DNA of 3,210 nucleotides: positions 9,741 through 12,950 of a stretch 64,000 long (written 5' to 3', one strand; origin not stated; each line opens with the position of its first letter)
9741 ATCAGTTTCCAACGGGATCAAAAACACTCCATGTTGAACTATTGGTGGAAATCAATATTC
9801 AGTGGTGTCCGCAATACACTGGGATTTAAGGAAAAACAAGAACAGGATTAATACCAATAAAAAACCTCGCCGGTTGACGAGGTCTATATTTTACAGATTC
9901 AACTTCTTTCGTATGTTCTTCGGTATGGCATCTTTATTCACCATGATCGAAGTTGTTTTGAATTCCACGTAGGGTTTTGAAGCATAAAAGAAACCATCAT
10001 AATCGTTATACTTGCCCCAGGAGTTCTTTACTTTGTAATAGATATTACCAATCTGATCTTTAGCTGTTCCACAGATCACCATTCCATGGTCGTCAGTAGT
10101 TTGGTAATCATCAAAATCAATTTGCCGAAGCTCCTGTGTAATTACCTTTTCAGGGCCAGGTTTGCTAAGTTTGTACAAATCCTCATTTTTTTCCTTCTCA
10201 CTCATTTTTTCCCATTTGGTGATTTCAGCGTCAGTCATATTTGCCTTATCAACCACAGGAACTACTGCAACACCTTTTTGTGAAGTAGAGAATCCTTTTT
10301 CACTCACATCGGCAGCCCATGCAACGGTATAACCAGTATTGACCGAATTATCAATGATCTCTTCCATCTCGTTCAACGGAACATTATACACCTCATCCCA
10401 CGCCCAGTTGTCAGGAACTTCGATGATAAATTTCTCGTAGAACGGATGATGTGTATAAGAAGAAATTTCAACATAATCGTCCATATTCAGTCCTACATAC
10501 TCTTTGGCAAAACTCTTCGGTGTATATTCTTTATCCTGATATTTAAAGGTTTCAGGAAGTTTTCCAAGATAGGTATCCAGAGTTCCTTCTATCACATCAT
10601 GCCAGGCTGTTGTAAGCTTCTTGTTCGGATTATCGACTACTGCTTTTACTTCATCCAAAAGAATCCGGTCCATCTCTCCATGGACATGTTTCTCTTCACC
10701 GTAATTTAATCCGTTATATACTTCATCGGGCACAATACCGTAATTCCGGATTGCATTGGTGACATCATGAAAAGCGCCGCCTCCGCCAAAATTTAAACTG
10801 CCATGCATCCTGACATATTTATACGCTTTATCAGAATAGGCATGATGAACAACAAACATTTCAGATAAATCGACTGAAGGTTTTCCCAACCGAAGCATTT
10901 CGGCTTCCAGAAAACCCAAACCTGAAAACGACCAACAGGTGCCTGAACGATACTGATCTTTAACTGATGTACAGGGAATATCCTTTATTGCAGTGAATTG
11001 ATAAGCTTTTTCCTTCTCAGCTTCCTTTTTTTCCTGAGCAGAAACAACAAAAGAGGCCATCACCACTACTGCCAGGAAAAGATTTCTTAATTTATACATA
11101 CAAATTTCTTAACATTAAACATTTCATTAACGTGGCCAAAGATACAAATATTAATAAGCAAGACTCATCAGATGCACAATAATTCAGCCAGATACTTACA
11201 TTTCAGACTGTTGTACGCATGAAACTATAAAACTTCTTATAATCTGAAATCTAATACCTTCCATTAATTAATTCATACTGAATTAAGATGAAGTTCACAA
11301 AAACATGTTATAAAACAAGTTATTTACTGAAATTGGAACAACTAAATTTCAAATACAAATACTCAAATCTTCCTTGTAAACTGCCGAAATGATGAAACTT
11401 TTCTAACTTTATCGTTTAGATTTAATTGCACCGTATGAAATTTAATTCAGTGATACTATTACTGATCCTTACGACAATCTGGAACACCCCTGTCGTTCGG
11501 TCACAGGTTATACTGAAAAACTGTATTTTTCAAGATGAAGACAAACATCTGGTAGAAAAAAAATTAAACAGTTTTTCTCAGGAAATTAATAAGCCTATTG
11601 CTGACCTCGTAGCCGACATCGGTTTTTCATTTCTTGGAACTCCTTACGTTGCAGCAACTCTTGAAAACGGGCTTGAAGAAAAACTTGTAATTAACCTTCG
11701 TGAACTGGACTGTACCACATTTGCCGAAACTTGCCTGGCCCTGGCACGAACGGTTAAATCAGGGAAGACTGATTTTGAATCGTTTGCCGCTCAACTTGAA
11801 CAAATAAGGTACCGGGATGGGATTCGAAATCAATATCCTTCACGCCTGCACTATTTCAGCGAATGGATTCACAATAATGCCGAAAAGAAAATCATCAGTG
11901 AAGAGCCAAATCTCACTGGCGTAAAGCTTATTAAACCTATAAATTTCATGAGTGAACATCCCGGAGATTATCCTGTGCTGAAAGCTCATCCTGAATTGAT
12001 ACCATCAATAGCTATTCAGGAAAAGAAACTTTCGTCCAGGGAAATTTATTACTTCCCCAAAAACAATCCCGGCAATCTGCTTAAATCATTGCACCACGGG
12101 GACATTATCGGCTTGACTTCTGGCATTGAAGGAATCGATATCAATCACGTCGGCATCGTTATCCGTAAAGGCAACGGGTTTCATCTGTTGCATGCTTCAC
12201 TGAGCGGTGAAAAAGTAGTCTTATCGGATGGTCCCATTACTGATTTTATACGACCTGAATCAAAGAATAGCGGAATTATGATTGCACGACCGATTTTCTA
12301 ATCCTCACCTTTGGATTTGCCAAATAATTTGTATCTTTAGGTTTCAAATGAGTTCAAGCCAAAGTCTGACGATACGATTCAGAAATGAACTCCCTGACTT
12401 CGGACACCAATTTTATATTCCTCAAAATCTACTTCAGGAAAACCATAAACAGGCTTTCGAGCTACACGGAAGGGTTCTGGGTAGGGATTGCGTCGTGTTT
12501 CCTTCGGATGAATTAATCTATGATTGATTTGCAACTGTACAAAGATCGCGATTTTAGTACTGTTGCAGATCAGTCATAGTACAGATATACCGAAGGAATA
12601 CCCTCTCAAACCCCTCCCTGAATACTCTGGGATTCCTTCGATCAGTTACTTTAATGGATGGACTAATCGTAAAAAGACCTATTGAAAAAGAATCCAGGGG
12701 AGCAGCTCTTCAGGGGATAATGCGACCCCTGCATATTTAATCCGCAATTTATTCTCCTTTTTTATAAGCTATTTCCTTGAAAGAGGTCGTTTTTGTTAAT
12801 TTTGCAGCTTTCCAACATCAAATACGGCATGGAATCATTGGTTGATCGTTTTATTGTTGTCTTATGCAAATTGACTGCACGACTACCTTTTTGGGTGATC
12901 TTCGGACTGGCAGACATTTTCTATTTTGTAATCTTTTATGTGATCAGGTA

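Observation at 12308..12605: Dispersed ~295-bp module: promoter-like box, conserved 59-codon ORF and long palindrome (copy 1 of 2, inverted copies 32.5 kb apart)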

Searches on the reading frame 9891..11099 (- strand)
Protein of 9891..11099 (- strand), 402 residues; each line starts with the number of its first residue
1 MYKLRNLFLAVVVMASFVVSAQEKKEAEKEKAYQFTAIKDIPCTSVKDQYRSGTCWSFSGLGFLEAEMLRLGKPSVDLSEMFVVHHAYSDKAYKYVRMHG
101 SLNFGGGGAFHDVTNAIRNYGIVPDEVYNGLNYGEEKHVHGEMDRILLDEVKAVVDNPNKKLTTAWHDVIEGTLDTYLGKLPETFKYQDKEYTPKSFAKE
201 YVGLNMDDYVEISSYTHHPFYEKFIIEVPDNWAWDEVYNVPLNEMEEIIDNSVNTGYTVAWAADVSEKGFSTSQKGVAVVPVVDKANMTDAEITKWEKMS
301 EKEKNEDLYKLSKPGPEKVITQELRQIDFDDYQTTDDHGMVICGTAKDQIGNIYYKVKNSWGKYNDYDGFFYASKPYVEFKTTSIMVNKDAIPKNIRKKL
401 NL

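Call 17: find_encoding_contigs(protein=window:9891-11099:-, flank=10000, max_places=6)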
Protein window:9891-11099:- (402 aa): 7 contigs read that carry it; 2 places shown.
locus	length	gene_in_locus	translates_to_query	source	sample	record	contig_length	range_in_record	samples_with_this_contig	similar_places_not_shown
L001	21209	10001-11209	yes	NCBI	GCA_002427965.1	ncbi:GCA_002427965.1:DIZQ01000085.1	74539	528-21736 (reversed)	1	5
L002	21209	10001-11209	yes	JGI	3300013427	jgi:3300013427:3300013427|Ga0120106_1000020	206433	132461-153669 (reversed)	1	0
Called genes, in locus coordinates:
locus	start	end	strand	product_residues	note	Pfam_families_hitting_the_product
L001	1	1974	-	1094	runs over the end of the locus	PF26549:Tricorn_N, PF25174:Beta-prop_THOC3, PF26549:Tricorn_N, PF26550:Tricorn_2nd, PF07676:PD40, PF14684:Tricorn_C1, PF14685:PDZ_Tricorn, PF03572:Peptidase_S41, +3 more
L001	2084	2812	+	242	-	PF02224:Cytidylate_kin, PF13189:Cytidylate_kin2 (weak)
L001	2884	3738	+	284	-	PF02401:LYTB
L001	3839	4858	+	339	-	PF00365:PFK, PF01513:NAD_kinase (faint)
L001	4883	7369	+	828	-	PF17764:PriA_3primeBD, PF04851:ResIII, PF00270:DEAD, PF18319:Zn_ribbon_PriA, PF00271:Helicase_C, PF18074:PriA_C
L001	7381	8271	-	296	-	PF03279:Lip_A_acyltrans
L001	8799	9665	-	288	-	PF07313:AmiA-like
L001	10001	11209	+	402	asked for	PF03051:Peptidase_C1_2, PF00112:Peptidase_C1 (faint), PF03051:Peptidase_C1_2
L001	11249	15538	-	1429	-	-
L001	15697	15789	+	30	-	-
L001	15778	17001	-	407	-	PF00202:Aminotran_3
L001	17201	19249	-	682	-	PF07584:BatA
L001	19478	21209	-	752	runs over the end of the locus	?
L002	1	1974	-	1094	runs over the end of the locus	PF26549:Tricorn_N, PF25174:Beta-prop_THOC3, PF26549:Tricorn_N, PF26550:Tricorn_2nd, PF07676:PD40, PF14684:Tricorn_C1, PF14685:PDZ_Tricorn, PF03572:Peptidase_S41, +3 more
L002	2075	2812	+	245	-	PF02224:Cytidylate_kin, PF13189:Cytidylate_kin2 (weak)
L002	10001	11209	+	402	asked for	PF03051:Peptidase_C1_2, PF00112:Peptidase_C1 (faint), PF03051:Peptidase_C1_2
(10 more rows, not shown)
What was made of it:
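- The gene callers of both source assemblies skipped the ORF (call 17).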

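Call 18: search_protein_families(library=pfam, proteins=[window:9891-11099:-])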
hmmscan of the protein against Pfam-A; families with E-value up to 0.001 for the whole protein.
window:9891-11099:- (402 aa): 2 families
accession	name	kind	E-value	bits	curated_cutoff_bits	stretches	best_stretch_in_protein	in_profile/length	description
PF03051.21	Peptidase_C1_2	-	1.9e-23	83.4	22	2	10-298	24-348/438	Peptidase C1-like family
PF00112.29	Peptidase_C1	-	8.7e-11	42.7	20.7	1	42-135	13-94/220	Papain family cysteine protease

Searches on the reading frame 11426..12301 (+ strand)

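Call 18: search_protein_families(library=pfam, proteins=[window:11426-12301:+])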
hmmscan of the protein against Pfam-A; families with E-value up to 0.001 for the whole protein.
window:11426-12301:+ (291 aa): 1 family
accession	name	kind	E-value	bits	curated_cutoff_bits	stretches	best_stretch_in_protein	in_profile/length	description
PF07313.18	AmiA-like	-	4.6e-45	154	27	1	65-277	2-198/202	N-acetylmuramoyl-L-alanine amidase-like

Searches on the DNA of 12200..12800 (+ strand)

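Call 7: search_rna_families(source=window, start=12200, end=12800, threshold=evalue, max_evalue=10, show_alignments=3)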
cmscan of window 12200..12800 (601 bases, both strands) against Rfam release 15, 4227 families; matches with E-value up to 10: 7.
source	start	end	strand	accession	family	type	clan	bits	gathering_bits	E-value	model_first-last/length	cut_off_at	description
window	12526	12571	+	RF04213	MIR7807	Gene; miRNA;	-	24.2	90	0.018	1-134/134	no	MIR7807 microRNA precursor family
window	12526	12571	-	RF04213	MIR7807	Gene; miRNA;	-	19.4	90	0.34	1-134/134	no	MIR7807 microRNA precursor family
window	12294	12320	+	RF01328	CRISPR-DR17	Gene; CRISPR;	CL00014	18.9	42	0.99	1-25/25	no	CRISPR RNA direct repeat element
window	12295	12318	+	RF01354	CRISPR-DR45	Gene; CRISPR;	-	17.8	37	3.5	1-24/24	no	CRISPR RNA direct repeat element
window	12515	12580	+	RF00961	mir-581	Gene; miRNA;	-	17.3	100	1.7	1-89/89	no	mir-581 microRNA precursor family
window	12249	12326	-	RF01624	ceN27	Gene; snRNA; snoRNA; CD-box;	-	16.2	38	6.4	1-80/80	no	Nematode snoRNA ceN27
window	12200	12245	+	RF01123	sR35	Gene; snRNA; snoRNA; CD-box;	-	11.4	60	4.1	24-57/57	5'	Small nucleolar RNA sR35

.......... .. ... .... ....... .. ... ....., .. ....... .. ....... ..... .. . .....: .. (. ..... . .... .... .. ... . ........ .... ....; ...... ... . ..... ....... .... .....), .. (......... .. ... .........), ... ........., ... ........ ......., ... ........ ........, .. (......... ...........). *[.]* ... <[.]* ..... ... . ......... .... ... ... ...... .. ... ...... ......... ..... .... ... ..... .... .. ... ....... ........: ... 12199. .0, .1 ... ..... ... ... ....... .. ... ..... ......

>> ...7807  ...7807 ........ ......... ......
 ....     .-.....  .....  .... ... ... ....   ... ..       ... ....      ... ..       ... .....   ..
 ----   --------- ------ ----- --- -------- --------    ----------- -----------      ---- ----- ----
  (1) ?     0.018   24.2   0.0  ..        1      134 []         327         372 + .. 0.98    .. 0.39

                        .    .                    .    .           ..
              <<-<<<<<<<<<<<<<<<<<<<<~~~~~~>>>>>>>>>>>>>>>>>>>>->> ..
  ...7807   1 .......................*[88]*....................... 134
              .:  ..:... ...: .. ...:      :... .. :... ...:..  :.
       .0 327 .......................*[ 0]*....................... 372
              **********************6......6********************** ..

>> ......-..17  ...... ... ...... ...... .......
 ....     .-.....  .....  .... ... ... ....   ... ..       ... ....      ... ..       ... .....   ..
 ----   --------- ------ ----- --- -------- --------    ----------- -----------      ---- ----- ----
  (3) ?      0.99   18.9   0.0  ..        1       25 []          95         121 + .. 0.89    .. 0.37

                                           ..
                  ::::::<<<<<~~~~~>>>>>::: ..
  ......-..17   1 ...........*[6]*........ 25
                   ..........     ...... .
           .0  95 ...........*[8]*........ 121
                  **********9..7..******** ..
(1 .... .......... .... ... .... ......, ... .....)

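Call 105: search_dna_similar(query=window:12305-12737:+, collection=plasmids, mode=distant, max_evalue=0.001, max_rows=10)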
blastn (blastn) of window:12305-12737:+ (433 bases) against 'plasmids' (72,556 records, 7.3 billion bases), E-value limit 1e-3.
No match.
